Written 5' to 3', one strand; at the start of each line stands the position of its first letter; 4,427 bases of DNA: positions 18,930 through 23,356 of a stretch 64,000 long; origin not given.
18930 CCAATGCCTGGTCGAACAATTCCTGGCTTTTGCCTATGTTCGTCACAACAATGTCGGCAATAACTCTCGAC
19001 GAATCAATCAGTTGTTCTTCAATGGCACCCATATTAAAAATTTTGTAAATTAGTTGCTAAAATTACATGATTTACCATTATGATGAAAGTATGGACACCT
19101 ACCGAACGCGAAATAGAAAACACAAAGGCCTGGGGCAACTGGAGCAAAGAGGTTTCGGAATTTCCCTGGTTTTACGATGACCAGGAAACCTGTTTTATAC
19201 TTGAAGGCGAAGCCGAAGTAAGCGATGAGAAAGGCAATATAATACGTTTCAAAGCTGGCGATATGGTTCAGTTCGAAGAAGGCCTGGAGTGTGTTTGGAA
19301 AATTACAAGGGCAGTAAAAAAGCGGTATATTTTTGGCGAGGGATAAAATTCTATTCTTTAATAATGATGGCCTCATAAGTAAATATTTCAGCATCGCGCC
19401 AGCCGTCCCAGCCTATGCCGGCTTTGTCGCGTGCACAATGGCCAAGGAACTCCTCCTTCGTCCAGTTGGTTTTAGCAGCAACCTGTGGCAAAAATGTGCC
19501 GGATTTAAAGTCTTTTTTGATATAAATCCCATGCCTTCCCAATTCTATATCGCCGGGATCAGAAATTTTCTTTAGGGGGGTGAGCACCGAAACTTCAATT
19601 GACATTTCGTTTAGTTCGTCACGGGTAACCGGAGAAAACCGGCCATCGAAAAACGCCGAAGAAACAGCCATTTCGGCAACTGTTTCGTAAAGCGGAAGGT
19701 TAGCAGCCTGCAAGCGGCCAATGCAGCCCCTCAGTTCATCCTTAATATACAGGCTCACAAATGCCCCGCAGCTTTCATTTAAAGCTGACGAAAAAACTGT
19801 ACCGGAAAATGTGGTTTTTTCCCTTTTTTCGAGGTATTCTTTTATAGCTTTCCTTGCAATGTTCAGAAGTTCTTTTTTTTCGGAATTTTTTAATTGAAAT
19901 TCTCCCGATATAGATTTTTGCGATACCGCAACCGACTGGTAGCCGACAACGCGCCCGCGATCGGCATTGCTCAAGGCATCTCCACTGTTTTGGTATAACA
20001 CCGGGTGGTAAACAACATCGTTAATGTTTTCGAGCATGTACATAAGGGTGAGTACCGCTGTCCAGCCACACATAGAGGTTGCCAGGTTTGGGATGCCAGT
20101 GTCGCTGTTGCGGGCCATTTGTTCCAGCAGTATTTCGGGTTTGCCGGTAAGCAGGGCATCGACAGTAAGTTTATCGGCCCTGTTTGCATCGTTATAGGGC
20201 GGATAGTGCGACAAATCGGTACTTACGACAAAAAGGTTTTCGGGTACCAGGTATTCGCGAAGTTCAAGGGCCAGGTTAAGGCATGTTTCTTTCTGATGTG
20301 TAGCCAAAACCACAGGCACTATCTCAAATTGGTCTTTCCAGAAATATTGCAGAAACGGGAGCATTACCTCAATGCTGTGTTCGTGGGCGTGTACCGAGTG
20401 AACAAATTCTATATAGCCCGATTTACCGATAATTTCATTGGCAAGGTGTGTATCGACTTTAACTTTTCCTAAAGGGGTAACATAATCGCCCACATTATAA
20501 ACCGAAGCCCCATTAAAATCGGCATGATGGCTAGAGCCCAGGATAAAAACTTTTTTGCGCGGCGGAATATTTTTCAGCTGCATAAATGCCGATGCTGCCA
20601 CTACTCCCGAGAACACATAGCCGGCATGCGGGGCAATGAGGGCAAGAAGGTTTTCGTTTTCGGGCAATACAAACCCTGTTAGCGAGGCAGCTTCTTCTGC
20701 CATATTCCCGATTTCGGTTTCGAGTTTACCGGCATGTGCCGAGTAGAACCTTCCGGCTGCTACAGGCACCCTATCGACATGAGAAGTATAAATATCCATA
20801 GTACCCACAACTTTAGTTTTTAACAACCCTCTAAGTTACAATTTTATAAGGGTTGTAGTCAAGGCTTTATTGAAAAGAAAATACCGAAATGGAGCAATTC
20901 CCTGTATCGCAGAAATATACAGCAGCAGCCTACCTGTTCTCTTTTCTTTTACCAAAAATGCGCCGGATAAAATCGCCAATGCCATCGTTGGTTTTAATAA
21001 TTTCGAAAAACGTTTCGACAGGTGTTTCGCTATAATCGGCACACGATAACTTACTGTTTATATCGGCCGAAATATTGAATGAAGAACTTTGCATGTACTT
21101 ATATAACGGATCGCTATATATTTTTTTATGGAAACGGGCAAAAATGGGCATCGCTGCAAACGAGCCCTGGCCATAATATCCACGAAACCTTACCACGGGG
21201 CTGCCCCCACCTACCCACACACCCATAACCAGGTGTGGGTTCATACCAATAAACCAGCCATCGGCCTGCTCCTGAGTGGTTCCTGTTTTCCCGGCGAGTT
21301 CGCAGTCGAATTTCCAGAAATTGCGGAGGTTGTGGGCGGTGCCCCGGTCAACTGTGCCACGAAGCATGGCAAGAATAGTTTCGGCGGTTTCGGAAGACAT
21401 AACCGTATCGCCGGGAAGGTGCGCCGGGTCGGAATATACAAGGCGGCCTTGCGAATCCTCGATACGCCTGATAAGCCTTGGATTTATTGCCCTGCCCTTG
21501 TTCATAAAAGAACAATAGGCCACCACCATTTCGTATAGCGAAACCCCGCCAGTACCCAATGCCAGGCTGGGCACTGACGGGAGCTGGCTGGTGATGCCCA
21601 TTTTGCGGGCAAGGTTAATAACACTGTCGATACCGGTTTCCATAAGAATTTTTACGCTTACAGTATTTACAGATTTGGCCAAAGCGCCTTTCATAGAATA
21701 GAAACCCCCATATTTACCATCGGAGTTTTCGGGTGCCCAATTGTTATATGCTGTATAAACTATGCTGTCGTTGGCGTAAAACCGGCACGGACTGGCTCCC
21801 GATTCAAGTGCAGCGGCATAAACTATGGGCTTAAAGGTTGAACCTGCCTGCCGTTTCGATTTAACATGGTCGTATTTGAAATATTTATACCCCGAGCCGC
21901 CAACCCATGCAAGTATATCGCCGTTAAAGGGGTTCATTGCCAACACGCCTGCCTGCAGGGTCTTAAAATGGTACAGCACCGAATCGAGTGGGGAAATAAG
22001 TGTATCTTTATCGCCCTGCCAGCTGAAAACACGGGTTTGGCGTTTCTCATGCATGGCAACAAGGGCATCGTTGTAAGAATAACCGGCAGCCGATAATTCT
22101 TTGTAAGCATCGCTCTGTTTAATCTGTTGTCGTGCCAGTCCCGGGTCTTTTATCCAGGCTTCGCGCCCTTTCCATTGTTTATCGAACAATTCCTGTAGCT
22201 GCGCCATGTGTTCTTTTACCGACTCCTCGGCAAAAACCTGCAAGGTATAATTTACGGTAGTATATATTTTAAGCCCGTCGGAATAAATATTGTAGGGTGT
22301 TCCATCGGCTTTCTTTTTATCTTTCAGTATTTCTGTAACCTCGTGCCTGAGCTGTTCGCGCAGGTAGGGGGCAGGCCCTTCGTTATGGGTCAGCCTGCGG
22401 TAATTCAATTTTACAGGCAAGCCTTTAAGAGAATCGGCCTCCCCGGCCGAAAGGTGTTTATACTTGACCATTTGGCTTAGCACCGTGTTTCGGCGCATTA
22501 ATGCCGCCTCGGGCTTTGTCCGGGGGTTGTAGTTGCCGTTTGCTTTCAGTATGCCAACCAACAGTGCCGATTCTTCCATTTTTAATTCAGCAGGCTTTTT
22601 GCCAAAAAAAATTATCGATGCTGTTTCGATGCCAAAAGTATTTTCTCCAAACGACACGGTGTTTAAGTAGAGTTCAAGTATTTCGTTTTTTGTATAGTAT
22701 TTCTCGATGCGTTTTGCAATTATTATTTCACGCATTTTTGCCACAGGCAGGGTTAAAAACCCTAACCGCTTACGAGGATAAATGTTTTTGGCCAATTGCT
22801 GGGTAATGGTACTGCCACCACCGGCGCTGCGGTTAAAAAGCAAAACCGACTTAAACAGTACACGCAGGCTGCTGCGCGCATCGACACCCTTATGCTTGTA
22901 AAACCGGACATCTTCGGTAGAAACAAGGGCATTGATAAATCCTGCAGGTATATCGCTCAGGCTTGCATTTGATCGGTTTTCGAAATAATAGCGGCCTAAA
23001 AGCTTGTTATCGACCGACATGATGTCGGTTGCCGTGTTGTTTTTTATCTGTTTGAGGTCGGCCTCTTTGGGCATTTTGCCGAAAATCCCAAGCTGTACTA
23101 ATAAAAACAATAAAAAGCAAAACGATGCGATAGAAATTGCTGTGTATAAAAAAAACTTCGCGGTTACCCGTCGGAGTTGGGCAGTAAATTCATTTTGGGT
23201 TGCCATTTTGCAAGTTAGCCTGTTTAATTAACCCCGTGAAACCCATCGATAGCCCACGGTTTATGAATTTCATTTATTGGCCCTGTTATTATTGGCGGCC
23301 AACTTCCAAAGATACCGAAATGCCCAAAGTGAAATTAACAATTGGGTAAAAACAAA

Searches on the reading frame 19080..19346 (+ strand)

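Call 76: search_protein_families(library=pfam, proteins=[window:19080-19346:+], max_evalue=0.00001)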
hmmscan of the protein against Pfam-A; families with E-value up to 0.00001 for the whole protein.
window:19080-19346:+ (88 aa): 1 family
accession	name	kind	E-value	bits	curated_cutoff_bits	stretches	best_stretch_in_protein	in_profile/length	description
PF05899.18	Cupin_3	-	1.7e-22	79.3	23.5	1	14-83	5-74/74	EutQ-like cupin domain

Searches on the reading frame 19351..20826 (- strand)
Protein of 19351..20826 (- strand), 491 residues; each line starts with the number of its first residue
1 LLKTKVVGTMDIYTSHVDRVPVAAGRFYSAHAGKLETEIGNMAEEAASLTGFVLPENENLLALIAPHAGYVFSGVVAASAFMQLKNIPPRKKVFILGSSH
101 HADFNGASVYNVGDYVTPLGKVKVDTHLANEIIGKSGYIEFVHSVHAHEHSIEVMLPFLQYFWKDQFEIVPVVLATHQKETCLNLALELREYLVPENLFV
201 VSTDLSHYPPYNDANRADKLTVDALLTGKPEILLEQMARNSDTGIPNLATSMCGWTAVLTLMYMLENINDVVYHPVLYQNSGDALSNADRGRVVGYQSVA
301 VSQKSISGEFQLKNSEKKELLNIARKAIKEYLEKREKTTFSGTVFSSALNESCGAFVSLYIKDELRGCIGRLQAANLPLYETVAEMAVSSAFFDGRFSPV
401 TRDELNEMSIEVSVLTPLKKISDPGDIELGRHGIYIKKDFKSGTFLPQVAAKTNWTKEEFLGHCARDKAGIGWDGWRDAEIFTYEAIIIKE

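Call 76: search_protein_families(library=pfam, proteins=[window:19351-20826:-], max_evalue=0.00001)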
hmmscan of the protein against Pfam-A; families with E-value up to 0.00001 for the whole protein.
window:19351-20826:- (491 aa): 2 families
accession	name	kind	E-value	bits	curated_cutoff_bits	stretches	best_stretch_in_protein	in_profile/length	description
PF01875.22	Memo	-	4.4e-52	177.4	27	1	21-298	2-267/269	Memo-like protein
PF01871.22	AMMECR1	-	2.1e-49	167.7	25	1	322-488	2-167/168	AMMECR1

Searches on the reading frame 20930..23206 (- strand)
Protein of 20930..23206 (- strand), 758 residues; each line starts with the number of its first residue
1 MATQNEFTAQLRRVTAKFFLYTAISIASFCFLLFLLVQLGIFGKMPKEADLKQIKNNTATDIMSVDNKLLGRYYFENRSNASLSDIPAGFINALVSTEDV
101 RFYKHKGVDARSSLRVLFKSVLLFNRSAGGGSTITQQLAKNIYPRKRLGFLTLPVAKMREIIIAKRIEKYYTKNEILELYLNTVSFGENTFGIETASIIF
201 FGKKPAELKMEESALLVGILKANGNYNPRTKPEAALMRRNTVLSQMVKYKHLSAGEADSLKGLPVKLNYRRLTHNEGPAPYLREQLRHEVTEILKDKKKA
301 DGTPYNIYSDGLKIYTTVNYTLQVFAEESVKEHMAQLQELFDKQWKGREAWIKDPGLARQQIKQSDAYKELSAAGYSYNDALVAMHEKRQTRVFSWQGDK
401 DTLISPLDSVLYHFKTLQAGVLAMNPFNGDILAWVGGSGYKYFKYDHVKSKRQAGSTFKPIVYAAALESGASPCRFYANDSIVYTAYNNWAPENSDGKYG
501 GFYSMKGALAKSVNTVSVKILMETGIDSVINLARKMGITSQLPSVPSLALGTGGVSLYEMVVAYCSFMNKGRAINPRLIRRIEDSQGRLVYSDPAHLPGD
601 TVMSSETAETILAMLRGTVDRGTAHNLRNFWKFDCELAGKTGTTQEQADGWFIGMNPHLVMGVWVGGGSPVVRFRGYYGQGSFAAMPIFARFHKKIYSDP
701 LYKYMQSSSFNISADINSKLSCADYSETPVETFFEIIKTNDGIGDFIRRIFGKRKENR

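Call 76: search_protein_families(library=pfam, proteins=[window:20930-23206:-], max_evalue=0.00001)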
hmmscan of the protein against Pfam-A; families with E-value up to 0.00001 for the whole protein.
window:20930-23206:- (758 aa): 2 families
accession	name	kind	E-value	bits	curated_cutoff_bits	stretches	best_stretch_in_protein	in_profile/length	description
PF00912.28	Transgly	-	2e-51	174.4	27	1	69-246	4-177/178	Transglycosylase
PF00905.27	Transpeptidase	-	9.8e-29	100.9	22.1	1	420-658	2-267/299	Penicillin binding protein transpeptidase domain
